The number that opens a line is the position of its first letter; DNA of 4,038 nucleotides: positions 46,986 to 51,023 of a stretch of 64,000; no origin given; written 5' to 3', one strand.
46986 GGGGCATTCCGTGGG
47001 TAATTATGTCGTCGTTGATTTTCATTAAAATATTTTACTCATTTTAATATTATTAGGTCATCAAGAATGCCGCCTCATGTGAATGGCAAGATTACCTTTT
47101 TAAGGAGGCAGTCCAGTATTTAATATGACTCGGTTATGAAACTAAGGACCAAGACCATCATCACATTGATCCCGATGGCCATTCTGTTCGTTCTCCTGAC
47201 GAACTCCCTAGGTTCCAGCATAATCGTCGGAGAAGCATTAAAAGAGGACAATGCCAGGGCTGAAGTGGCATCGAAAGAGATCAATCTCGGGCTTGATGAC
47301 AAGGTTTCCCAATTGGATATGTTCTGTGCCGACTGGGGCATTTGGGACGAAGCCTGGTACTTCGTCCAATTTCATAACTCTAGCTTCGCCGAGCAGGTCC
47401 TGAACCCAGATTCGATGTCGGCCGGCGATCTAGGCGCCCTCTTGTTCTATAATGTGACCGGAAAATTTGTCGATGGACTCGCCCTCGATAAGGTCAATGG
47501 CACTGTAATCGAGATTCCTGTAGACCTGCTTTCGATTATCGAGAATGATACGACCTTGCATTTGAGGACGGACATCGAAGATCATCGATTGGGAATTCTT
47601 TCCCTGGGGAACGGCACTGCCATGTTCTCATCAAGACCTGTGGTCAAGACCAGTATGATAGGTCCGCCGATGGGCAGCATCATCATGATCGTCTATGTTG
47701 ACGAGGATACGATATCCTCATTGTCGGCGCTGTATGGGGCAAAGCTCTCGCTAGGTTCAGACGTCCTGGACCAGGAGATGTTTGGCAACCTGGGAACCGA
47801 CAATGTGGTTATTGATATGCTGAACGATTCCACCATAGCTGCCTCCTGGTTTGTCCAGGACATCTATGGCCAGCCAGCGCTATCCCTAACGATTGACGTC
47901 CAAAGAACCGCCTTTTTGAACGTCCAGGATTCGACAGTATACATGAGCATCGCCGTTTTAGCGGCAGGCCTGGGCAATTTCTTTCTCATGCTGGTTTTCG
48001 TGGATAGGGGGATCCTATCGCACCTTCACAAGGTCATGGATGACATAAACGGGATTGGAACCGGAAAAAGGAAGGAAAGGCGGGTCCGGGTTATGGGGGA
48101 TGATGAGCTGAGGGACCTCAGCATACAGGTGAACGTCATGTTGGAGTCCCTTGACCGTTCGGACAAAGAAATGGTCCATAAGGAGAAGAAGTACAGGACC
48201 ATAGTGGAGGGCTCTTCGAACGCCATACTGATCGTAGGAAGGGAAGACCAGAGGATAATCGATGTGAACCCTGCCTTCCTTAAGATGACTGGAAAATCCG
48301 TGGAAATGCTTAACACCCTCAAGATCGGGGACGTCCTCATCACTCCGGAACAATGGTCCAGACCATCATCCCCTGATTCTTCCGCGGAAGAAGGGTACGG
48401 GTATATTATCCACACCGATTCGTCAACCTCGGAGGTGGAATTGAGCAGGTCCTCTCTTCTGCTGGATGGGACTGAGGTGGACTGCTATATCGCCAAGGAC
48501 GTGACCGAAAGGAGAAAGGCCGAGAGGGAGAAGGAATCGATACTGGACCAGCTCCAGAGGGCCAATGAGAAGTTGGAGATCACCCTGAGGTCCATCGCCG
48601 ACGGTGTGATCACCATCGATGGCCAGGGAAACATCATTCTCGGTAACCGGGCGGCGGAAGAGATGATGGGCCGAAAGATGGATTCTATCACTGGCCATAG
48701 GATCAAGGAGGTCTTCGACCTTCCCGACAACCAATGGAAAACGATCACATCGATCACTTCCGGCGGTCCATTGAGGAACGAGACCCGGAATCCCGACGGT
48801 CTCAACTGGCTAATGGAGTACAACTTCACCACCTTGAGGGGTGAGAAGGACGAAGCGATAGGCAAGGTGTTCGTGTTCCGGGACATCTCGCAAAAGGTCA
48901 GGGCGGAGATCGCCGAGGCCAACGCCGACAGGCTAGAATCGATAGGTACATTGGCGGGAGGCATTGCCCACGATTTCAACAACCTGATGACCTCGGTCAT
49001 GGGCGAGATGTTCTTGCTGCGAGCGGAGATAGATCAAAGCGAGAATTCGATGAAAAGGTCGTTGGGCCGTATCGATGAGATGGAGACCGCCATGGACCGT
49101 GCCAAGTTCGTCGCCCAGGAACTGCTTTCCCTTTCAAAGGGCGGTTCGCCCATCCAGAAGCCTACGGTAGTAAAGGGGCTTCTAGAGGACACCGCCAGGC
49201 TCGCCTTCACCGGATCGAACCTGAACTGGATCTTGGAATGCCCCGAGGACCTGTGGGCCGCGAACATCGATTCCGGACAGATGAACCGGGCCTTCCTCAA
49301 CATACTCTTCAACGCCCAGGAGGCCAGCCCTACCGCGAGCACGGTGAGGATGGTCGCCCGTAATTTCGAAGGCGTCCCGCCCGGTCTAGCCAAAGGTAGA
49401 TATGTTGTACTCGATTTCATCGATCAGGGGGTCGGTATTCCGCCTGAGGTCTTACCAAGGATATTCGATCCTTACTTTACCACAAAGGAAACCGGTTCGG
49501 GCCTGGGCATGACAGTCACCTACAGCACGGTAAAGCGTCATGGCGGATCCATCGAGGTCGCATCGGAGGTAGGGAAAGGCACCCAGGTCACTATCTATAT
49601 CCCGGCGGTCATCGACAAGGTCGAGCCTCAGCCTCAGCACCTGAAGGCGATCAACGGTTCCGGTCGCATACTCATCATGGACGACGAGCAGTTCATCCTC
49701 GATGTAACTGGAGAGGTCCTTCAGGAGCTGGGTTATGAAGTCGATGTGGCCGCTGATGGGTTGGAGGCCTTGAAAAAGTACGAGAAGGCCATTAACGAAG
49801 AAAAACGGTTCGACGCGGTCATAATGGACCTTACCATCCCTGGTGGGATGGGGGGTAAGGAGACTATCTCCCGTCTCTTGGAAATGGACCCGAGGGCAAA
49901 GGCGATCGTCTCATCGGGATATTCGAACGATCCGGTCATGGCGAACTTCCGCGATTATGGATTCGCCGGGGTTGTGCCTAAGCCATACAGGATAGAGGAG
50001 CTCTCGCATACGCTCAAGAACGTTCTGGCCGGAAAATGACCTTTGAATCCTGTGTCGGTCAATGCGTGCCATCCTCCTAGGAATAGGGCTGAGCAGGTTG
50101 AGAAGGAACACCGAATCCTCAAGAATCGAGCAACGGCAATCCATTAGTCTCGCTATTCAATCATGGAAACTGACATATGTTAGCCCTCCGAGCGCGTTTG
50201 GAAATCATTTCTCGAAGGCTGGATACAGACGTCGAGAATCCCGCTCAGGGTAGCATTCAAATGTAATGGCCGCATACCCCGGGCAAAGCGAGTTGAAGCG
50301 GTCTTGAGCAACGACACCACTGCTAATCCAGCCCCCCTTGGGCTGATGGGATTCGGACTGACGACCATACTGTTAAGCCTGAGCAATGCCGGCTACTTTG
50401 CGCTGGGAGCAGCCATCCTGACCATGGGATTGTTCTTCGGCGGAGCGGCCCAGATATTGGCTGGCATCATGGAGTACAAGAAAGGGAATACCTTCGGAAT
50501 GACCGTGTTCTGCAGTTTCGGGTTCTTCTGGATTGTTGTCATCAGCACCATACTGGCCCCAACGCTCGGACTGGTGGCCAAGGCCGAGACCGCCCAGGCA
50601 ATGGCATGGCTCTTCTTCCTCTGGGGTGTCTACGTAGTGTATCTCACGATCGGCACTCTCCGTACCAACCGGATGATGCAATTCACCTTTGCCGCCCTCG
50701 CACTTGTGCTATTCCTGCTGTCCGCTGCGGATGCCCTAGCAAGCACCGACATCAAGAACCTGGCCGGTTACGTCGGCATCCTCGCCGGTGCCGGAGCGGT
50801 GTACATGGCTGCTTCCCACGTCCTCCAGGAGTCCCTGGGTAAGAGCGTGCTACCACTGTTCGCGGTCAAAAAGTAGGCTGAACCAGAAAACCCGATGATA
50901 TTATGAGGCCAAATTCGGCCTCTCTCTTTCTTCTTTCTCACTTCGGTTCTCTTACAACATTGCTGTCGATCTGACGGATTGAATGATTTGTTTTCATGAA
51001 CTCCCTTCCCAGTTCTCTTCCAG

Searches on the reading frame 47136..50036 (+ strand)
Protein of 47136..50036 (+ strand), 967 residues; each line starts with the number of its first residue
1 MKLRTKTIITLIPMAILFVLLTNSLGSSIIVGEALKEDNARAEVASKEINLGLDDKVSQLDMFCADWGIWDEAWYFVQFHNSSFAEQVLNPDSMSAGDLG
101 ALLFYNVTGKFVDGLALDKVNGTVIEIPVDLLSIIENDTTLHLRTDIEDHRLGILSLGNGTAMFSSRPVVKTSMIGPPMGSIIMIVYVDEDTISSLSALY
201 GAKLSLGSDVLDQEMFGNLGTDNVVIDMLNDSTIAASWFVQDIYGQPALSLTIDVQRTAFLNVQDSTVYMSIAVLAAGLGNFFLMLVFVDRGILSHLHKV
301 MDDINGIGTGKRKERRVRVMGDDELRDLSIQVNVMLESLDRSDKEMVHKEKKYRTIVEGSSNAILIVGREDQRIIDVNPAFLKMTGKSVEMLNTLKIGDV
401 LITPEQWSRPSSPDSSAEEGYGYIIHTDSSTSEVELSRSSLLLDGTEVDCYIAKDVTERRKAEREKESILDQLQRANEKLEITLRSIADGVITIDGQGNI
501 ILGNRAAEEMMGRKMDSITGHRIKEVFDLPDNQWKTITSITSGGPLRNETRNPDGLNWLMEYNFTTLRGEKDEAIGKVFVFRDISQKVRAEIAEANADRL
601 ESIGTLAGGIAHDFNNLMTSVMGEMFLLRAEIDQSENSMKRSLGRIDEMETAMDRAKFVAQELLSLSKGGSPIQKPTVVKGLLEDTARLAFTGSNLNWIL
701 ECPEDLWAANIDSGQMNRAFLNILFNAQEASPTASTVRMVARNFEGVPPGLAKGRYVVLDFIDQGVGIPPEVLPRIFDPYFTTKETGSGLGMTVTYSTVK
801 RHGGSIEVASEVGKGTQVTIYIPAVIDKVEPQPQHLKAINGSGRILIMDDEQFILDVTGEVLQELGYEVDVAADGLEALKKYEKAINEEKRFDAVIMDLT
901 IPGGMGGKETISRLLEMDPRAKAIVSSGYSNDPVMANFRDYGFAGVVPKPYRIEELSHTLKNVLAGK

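Call 77: search_protein_families(library=pfam, proteins=[window:47136-50036:+], max_evalue=0.00001)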
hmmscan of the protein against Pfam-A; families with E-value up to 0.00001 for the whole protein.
window:47136-50036:+ (967 aa): 7 families
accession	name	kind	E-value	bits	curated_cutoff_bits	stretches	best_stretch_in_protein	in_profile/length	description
PF05228.19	CHASE4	-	4.4e-25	88.9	26.2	1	53-206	2-139/140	CHASE4 domain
PF02518.31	HATPase_c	-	6e-20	72.2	26.4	1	712-824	2-109/111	Histidine kinase-, DNA gyrase B-, and HSP90-like ATPase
PF00072.30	Response_reg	-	6.9e-18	65.3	30.2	1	845-960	1-110/111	Response regulator receiver domain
PF13188.13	PAS_8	-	5.9e-17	61.3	21.8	1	352-405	2-51/65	PAS domain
PF13426.13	PAS_9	-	1e-13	51.9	27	1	489-586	2-103/103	PAS domain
PF00989.32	PAS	-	5.7e-12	46.1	22.6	0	484-584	7-113/113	PAS fold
PF08448.16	PAS_4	-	1.2e-08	35.6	23.1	0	484-588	1-109/110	PAS fold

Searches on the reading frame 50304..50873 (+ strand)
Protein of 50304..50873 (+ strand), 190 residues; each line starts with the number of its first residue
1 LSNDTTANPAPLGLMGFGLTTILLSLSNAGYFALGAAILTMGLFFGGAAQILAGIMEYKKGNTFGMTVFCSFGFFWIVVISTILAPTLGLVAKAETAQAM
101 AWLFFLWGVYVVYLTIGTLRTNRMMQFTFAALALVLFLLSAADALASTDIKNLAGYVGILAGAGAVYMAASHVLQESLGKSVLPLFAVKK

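Call 77: search_protein_families(library=pfam, proteins=[window:50304-50873:+], max_evalue=0.00001)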
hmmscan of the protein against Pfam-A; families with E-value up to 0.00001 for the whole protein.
window:50304-50873:+ (190 aa): 1 family
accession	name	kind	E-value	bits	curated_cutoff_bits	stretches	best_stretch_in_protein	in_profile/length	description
PF01184.24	Gpr1_Fun34_YaaH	-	9.2e-34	117.3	25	1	3-177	14-194/207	GPR1/FUN34/yaaH family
